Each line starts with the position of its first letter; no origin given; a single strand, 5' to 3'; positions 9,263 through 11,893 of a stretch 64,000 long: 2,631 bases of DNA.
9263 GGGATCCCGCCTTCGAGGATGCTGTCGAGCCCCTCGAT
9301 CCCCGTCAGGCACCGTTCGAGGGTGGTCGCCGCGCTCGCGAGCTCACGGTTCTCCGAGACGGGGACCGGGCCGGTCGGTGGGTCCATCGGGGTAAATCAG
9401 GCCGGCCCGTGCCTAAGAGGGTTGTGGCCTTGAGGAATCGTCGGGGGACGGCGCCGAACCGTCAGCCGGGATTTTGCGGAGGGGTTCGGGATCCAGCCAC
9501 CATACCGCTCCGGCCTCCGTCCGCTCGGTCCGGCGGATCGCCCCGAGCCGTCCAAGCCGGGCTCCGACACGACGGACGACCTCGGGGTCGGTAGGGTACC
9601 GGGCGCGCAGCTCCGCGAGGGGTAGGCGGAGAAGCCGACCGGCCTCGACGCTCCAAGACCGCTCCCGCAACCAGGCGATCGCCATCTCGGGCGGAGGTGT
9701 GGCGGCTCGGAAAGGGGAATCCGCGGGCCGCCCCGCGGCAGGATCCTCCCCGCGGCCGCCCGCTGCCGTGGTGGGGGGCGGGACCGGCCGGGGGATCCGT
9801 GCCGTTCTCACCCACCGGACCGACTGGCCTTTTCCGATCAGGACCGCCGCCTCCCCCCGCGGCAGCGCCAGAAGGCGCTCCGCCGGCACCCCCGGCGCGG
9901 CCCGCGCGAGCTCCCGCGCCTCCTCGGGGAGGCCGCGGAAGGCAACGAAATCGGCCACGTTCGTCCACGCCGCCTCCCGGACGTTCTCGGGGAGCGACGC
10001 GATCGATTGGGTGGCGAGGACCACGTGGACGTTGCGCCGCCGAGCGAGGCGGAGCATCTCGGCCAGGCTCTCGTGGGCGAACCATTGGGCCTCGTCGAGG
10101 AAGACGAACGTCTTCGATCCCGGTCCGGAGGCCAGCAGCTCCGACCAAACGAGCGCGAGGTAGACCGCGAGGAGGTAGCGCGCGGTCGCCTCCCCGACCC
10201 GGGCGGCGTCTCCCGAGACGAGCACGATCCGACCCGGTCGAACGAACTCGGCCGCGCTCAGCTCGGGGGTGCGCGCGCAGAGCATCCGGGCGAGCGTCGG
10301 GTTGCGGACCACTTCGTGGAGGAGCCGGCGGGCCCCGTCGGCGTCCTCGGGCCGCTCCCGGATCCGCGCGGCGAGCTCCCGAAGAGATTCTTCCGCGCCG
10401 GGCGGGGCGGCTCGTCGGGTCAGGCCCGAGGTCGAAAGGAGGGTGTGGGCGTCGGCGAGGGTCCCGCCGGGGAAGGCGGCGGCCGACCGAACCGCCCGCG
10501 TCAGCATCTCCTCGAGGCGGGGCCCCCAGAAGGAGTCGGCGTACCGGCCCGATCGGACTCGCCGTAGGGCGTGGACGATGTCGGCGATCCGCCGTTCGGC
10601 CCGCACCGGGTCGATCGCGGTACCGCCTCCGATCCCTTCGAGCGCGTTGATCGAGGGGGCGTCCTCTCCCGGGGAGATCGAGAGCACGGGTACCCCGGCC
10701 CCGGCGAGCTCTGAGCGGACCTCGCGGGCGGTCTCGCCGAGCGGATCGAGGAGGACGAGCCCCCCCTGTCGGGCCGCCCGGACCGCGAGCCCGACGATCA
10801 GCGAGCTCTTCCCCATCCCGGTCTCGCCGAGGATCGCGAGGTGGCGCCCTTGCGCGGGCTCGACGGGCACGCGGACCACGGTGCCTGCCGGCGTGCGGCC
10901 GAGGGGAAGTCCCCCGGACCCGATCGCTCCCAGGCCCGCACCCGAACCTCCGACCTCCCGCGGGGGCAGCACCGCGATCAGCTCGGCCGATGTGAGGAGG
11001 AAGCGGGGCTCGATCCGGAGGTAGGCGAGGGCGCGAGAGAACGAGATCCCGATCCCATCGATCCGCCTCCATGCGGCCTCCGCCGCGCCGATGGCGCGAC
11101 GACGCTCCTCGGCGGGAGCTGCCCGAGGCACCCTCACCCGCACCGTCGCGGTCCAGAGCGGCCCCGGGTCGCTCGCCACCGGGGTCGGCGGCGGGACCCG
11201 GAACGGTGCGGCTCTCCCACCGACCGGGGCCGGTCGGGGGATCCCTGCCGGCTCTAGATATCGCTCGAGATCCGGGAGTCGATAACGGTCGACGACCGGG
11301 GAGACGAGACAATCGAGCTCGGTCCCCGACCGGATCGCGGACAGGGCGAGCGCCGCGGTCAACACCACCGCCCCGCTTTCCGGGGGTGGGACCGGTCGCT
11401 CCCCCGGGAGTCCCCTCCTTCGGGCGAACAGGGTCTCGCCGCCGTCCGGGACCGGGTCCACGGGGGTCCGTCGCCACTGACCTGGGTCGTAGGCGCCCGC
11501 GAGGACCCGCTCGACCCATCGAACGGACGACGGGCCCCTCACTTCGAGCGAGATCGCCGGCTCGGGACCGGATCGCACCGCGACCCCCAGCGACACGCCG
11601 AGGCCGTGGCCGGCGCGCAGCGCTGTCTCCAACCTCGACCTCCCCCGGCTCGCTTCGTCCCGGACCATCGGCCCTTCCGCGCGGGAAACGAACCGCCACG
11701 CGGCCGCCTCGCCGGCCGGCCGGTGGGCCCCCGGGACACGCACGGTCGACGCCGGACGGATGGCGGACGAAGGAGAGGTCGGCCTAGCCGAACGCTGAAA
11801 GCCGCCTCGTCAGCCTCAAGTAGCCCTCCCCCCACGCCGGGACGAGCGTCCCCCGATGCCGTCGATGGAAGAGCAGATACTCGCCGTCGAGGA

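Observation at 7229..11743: Operon of a HerA/DUF87-like ATPase followed by three tandem KaiC/RadB-like proteins, two with destroyed P-loops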

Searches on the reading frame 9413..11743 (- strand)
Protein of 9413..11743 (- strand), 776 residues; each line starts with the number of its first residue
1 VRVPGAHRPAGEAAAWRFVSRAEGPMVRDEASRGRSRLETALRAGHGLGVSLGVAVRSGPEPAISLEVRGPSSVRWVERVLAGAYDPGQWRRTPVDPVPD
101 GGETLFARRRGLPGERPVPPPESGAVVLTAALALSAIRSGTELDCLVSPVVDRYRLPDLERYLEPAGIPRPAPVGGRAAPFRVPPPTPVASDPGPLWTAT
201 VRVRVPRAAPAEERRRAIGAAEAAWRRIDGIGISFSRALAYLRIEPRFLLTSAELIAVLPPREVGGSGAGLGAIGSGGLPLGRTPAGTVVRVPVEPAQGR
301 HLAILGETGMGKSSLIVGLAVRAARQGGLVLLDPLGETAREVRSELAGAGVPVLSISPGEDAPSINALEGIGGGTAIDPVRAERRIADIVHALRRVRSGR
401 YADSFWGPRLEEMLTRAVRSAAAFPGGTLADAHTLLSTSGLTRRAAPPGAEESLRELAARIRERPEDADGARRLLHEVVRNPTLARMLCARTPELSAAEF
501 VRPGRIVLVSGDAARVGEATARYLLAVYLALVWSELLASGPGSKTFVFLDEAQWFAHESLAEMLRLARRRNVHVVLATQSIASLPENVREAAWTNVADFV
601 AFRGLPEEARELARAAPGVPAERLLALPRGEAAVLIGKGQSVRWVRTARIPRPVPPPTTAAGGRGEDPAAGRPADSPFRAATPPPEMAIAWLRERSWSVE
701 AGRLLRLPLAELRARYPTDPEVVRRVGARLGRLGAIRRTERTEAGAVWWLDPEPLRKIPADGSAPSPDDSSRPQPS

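Call 3: search_protein_families(library=pfam, proteins=[window:9413-11743:-], max_evalue=0.1)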
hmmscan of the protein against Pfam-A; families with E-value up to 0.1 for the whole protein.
window:9413-11743:- (776 aa): 12 families
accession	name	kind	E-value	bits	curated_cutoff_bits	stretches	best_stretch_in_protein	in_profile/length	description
PF01935.23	DUF87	-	1.6e-06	28.8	23.2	1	281-337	3-63/220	Helicase HerA, central domain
PF13401.12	AAA_22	-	5.4e-05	24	27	0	530-579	73-123/130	AAA domain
PF13191.12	AAA_16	-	0.00014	22.8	32.6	0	298-333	23-58/167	AAA ATPase domain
PF12696.13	TraG-D_C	-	0.00048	20.5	22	1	547-596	4-54/126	TraM recognition site of TraD and TraG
PF10412.15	TrwB_AAD_bind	-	0.00078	18.9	20.5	0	488-588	185-290/387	Type IV secretion-system coupling protein DNA-binding domain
PF25199.1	nSTAND_NTPase5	-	0.0012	19.1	34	0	535-580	89-134/145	Novel STAND NTPase 5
PF00005.33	ABC_tran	-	0.0045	18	25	1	297-336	9-46/137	ABC transporter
PF01580.24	FtsK_SpoIIIE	-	0.025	14.5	24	0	298-326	39-71/221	FtsK/SpoIIIE family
PF12846.13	AAA_10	-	0.025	14.1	27.5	0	539-603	236-302/362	AAA-like domain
PF05729.18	NACHT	-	0.031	14.6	26.7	0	301-326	2-27/167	NACHT domain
PF13604.12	AAA_30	-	0.035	14.3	27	0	542-576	87-121/191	AAA domain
PF05707.18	Zot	-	0.049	13.5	20.3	1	545-592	83-139/197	Zonular occludens toxin (Zot)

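Call 4: search_protein_families(library=ncbifam, proteins=[window:9413-11743:-], max_evalue=0.1)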
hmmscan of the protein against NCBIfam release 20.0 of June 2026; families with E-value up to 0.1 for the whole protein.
window:9413-11743:- (776 aa): 10 families
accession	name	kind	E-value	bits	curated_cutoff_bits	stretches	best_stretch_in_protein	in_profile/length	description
NF045973.1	conju_CD1115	equivalog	0.00017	20.6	250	1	295-406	20-129/442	VirD4-like conjugal transfer protein, CD1115 family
NF010447.0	PRK13873.1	equivalog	0.00086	17.3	1020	1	545-586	639-685/815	conjugal transfer protein TrbE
TIGR00929.1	VirB4_CagE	subfamily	0.0016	16.7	643.1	1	523-584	617-680/792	VirB4 family type IV secretion/conjugal transfer ATPase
NF008364.0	PRK11160.1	equivalog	0.0065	15.1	630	1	295-333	362-400/575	heme ABC transporter ATP-binding protein/permease CydC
NF040937.1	HerA_Thermprot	equivalog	0.011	14.2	800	1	290-337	130-179/487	DNA double-strand break repair helicase HerA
NF042943.1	HerA_antiphage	equivalog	0.022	13.3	800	1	287-337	144-196/566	anti-phage-associated helicase HerA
NF038214.1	IS21_help_AAA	equivalog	0.024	14.3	200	1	299-329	90-120/232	IS21-like element helper ATPase IstB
TIGR03743.1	SXT_TraD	subfamily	0.03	12.8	366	0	292-337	169-214/636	conjugative transfer system coupling protein TraD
NF052485.1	sider_ATP_EitC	equivalog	0.065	12.6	485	0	291-334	20-63/251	siderophore ABC transporter ATP-binding protein EitC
NF053655.1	CedD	equivalog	0.086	11.5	600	0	300-340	222-263/527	DNA-translocating ATPase CedD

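Call 5: search_protein_families(library=padloc, proteins=[window:9413-11743:-], max_evalue=0.01)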
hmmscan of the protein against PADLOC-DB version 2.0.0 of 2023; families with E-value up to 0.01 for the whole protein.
window:9413-11743:- (776 aa): 6 families
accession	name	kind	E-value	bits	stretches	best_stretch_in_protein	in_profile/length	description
PDLC04140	mad8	-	5.3e-19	66.9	1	279-634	4-286/314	mads_8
PDLC04098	HerA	-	2e-05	21.4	1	281-320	154-195/686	-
PDLC01055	HerA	-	5.1e-05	20.3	0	275-337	135-198/532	Type III coevolved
PDLC04103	HerA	-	0.00083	15.8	1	290-338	163-212/579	-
PDLC02185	HerA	-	0.0047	13.7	1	289-322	154-187/585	-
PDLC04105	HerA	-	0.0084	12.7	0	299-341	166-210/576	-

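Call 6: search_solved_structures(query=window:9413-11743:-, max_evalue=1)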
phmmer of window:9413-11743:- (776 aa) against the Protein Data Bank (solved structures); distinct sequences matched with E-value up to 1: 6.
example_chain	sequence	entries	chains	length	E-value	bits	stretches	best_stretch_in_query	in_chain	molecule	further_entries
1gl6_A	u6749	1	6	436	0.0081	17.7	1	287-338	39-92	ATPASE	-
1e9r_A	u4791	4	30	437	0.0082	17.7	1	287-338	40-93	CONJUGAL TRANSFER PROTEIN TRWB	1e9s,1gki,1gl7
1f48_A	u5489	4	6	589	0.05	15.1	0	302-382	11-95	ARSENITE-TRANSLOCATING ATPASE | ARSENICAL PUMP-DRIVING ATPASE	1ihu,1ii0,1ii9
8otu_A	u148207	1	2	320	0.17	13.4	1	367-411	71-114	Dienelactone hydrolase domain-containing protein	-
4d2i_A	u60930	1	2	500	0.19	13.2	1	297-332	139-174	HERA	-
9x1l_A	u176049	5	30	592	0.79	11.2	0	275-340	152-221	DNA helicase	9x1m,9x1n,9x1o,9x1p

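Call 8: find_homologous_proteins(query=window:9413-11743:-, max_evalue=0.00001)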
Query window:9413-11743:- (776 aa): 294 proteins with E <= 0.00001 among 8000 candidates; the best 120 are listed.
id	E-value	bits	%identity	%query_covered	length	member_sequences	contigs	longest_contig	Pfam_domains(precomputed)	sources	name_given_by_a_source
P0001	0.0e+0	1579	100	95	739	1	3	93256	PF01935.24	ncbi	ncbi:MAG: ATP-binding protein [Thermoplasmata archaeon]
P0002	3.4e-288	976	66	99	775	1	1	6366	PF01935.24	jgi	jgi:uncharacterized protein DUF87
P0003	1.1e-266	905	61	99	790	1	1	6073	PF01935.24,PF13401.13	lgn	-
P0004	2.1e-259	881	59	98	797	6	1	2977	PF01935.24,PF13401.13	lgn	-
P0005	4.6e-255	867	62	98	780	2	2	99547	-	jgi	-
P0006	5.2e-254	863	58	99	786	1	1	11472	PF01935.24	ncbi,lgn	ncbi:MAG: DUF87 domain-containing protein [Thermoplasmata archaeon]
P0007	5.7e-248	843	58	99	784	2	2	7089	-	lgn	-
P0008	1.3e-244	832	58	98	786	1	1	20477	PF01935.24,PF13401.13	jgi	jgi:DNA helicase HerA-like ATPase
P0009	2.6e-241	821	72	72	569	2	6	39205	PF01935.24,PF13401.13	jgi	jgi:hypothetical protein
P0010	1.6e-220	753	54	99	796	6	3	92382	PF10412.16,PF01935.24,PF13401.13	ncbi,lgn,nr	ncbi:MAG: helicase HerA domain-containing protein [Thermoplasmata archaeon]|nr:DUF87 domain-containi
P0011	2.1e-220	752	54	98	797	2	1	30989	PF01935.24,PF13401.13,PF13191.13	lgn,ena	-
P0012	3.3e-214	732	53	99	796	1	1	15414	PF01935.24,PF13401.13,PF13191.13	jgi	jgi:energy-coupling factor transporter ATP-binding protein EcfA2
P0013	4.4e-212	725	65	71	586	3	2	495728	PF01935.24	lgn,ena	-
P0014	1.1e-211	723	56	91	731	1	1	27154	PF01935.24,PF13401.13,PF13191.13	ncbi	-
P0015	1.1e-210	720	52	96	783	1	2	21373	PF01935.24,PF13401.13,PF13191.13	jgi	jgi:Helicase HerA, central domain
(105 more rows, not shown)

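Call 10: find_related_loci(query=A1, collection=genome_contigs, flank=7000)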
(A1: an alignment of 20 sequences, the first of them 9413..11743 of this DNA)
Query A1 (776 aa) in genome_contigs; peptide patterns used: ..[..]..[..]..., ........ (x = any residue, [..] = any of these).
599 stretches matched a pattern (row limit reached: there are more); 115 encode a relative of the query (tblastn E <= 1e-3); the best 80 are kept; 80 distinct loci.
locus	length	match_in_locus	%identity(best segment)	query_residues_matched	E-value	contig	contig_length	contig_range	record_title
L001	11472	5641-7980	58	7-776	0e+0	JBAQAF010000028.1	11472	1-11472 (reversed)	MAG: Thermoplasmata archaeon isolate MFD00144_ilm_asm_bin23 k127_40790, whole genome shotgun sequence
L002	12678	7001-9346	58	8-776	0e+0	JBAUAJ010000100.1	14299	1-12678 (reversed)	MAG: Thermoplasmata archaeon isolate MFD10734_ilm_asm_bin74 k127_126329, whole genome shotgun sequence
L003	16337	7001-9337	59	6-776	0e+0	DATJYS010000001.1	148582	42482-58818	MAG TPA_asm: Thermoplasmata archaeon isolate SMAG_U15158 k141_579333, whole genome shotgun sequence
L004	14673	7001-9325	53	1-771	0e+0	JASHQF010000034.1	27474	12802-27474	MAG: Thermoplasmata archaeon isolate JOPF068 JOPF_N04C_contig_49067, whole genome shotgun sequence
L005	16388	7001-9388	54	2-776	0e+0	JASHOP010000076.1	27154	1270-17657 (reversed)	MAG: Thermoplasmata archaeon isolate JOPF026 JOPF_N143_contig_69049, whole genome shotgun sequence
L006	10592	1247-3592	53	14-776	0e+0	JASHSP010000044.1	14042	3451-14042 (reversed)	MAG: Thermoplasmata archaeon isolate JOPF130 JOPF_AWAY_contig_437708, whole genome shotgun sequence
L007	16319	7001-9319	50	12-776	0e+0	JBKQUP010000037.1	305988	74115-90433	MAG: Thermoplasmata archaeon isolate SEr2D2E2F__bin_159 SEr2D2E2F_000000323113, whole genome shotgun sequence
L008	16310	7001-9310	49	16-776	8e-180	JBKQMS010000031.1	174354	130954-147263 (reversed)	MAG: Thermoplasmata archaeon isolate LABRr1A1B1C__bin_68 LABRr1A1B1C_000000159555, whole genome shotgun sequence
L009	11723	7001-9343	49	15-774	1e-174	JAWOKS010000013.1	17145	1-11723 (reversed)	MAG: Thermoplasmata archaeon isolate bin_168 c_000010349867, whole genome shotgun sequence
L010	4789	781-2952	50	45-751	1e-178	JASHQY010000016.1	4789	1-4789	MAG: Thermoplasmata archaeon isolate JOPF087 JOPF_N102_contig_5627, whole genome shotgun sequence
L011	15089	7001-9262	50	29-776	2e-179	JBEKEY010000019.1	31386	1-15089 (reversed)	MAG: Thermoplasmata archaeon isolate SPRUCE 217 SPRUCE_217_19, whole genome shotgun sequence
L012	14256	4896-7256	50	6-776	1e-170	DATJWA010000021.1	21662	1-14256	MAG TPA_asm: Thermoplasmata archaeon isolate SMAG_U15087 k141_1190104, whole genome shotgun sequence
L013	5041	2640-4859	49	45-776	1e-174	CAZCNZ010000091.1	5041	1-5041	MAG TPA_asm: uncultured Thermoplasmatales archaeon isolate SRP140028_co1_523 genome assembly, contig: k141_5803887, whol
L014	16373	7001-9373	48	2-776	2e-170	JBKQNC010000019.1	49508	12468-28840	MAG: Thermoplasmata archaeon isolate LASAr3G3H3I__bin_2 LASAr3G3H3I_000000172386, whole genome shotgun sequence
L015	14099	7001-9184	49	35-760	7e-169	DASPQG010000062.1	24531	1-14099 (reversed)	MAG TPA_asm: Thermoplasmata archaeon isolate SMAG_U12193 k141_2566301, whole genome shotgun sequence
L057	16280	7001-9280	40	29-768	3e-123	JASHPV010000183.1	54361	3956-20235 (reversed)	MAG: Thermoplasmata archaeon isolate JOPF058 JOPF_A143_contig_112363, whole genome shotgun sequence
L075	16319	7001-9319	38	16-765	1e-105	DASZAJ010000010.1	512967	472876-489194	MAG TPA_asm: Thermoplasmata archaeon isolate SMAG_U6385 k141_416659, whole genome shotgun sequence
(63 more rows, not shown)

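Call 37: predict_structure(alignment_id=A2)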
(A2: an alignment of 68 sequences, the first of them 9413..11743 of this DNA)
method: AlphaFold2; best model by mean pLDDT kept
length: 776 residues; sequences in the alignment: 68
mean_pLDDT: 86.9   pTM: 0.78
mean pLDDT of the five models: 86.9, 85.1, 83.4, 83.3, 81.8
residues with pLDDT >= 90: 535; 70-90: 121; 50-70: 74; < 50: 46
segments of 3 or more residues with pLDDT < 50: 1-9, 662-681, 769-776
pLDDT, mean of each block of 10 residues (from residue 1): 41 87 77 94 96 94 93 96 92 84 91 82 94 91 96 55 51 53 63 87 94 95 94 90 89 95 65 69 90 93 97 97 97 97 96 96 95 75 94 79 77 97 96 98 93 97 96 96 98 96 97 95 96 93 92 91 96 97 95 97 96 88 94 92 91 76 45 41 79 95 96 90 91 94 96 90 53 44
secondary structure, 60 per line:
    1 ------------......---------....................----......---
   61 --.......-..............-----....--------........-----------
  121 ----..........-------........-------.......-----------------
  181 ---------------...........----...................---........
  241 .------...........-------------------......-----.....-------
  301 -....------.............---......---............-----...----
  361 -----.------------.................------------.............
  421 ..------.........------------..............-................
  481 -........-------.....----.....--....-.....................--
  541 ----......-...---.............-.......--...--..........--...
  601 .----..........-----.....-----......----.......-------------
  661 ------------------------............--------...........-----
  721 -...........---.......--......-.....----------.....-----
elements in order (helices of 4 or more, strands of 3 or more residues): E13-18 H28-47 E52-57 E63-69 H71-84 E90-93 E102-109 H125-134 E142-149 H157-163 E196-206 H211-229 E233-236 H237-241 E248-251 H252-258 E278-283 E289-293 E302-305 H312-324 E328-333 H337-348 E354-356 H379-395 H408-422 H429-437 H450-463 H465-480 H482-488 H497-501 E506-510 H513-516 H518-538 E545-550 H558-570 E572-578 H586-595 E598-601 H606-615 H621-625 E631-636 E641-647 H685-696 E705-708 H709-715 H722-732 E736-742 E745-750 H752-756 H767-771

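Call 56: search_protein_families(library=pfam, proteins=[L057:9996-10613:+, L057:10607-11221:+, L057:11389-12012:+, L057:12120-13658:+, L011:9508-10269:+, L011:10728-11786:-, L057:9322-9864:-], max_evalue=0.01)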
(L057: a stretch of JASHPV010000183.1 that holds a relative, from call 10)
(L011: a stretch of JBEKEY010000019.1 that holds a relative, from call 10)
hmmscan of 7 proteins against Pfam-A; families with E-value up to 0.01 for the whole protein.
L057:9996-10613:+ (205 aa): 0 families

L057:10607-11221:+ (204 aa): 0 families

L057:11389-12012:+ (207 aa): 0 families

L057:12120-13658:+ (512 aa): 1 family
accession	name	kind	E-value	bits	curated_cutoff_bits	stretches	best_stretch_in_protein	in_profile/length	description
PF05458.17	Siva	-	0.0098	16.1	26.2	0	446-500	102-153/173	Cd27 binding protein (Siva)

L011:9508-10269:+ (253 aa): 0 families

L011:10728-11786:- (352 aa): 5 families
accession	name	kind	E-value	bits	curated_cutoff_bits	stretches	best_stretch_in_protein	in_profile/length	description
PF00072.30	Response_reg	-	2.5e-22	79.6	30.2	1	3-111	1-109/111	Response regulator receiver domain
PF24038.1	DUF7347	-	2.5e-06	28.1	27.6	1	252-321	3-73/77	Domain of unknown function (DUF7347)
PF12840.13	HTH_20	-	1.4e-05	25.4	27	1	257-307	1-51/51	Helix-turn-helix domain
PF01022.26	HTH_5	-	0.00036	20.8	22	1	259-305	1-46/47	Bacterial regulatory protein, arsR family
PF24035.1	DUF7344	-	0.0059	17.4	27.8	0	288-309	50-71/76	Domain of unknown function (DUF7344)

L057:9322-9864:- (180 aa): 1 family
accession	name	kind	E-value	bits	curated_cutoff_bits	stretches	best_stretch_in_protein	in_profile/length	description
PF08002.16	DUF1697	-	6.4e-37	127.5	24.4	1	1-138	1-137/137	Protein of unknown function (DUF1697)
